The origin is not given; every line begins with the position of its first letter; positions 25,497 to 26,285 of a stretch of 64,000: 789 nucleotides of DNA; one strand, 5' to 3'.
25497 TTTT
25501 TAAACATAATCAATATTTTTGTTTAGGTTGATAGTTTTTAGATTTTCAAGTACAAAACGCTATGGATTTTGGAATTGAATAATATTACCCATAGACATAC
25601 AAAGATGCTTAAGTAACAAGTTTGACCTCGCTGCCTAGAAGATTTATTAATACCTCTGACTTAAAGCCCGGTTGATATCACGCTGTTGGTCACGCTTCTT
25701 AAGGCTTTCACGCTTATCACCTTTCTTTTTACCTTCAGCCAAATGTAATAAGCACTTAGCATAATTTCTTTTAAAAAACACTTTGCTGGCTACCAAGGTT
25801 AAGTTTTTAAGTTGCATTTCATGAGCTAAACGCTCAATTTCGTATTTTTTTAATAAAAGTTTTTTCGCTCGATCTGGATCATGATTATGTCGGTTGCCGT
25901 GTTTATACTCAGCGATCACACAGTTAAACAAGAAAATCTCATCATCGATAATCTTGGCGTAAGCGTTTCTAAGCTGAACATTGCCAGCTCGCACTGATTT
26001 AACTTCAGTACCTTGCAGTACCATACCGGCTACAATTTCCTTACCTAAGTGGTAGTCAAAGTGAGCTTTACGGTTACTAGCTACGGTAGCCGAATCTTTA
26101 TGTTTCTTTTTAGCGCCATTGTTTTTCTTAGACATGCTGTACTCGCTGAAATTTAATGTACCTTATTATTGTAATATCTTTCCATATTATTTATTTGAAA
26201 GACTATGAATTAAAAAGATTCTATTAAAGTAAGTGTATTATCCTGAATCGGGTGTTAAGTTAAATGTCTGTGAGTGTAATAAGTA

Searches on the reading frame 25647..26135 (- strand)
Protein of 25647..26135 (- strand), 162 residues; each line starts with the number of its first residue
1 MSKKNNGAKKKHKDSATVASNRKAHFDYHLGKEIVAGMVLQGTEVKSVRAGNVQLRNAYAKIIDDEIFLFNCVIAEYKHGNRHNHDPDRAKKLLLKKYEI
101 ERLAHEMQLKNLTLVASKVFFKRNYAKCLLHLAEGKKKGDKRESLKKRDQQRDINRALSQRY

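Call 23: find_encoding_contigs(protein=window:25647-26135:-, flank=10000, max_places=10)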
Protein window:25647-26135:- (162 aa): 5 contigs read that carry it; 4 places shown.
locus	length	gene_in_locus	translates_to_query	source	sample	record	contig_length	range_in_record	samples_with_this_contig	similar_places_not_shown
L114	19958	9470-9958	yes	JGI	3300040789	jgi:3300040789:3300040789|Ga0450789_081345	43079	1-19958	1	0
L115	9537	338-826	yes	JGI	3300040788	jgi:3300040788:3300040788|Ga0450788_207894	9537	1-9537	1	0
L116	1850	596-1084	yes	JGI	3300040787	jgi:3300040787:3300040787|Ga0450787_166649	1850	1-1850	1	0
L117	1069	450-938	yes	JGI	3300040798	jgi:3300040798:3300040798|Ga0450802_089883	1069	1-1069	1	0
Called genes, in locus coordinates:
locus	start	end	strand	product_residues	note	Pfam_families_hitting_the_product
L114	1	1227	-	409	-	?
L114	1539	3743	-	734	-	-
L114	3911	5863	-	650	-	PF01541:GIY-YIG (weak), PF27096:UvrC_M, PF02151:UVR, PF22920:UvrC_RNaseH, PF08459:UvrC_RNaseH_dom, PF12826:HHH_2 (weak), PF14520:HHH_5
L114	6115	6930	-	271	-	PF00528:BPD_transp_1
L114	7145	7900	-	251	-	PF13085:Fer2_3, PF12838:Fer4_7 (faint), PF13183:Fer4_8, PF13534:Fer4_17 (weak)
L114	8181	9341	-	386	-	-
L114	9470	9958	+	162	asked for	PF01668:SmpB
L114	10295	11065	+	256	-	PF23441:SDR, PF00106:adh_short, PF01370:Epimerase (weak), PF08659:KR, PF13561:adh_short_C2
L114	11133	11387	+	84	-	PF00550:PP-binding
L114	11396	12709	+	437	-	PF00202:Aminotran_3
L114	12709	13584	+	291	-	PF17827:PrmC_N (weak), PF05175:MTS, PF06325:PrmA (weak), PF08242:Methyltransf_12 (faint), PF13649:Methyltransf_25, PF13847:Methyltransf_31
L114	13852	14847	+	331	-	PF12146:Hydrolase_4 (faint), PF00561:Abhydrolase_1 (faint), PF06821:Ser_hydrolase (faint)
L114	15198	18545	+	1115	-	-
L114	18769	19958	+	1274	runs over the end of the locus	-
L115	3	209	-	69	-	?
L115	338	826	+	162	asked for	PF01668:SmpB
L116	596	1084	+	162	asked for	PF01668:SmpB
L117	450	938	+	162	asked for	PF01668:SmpB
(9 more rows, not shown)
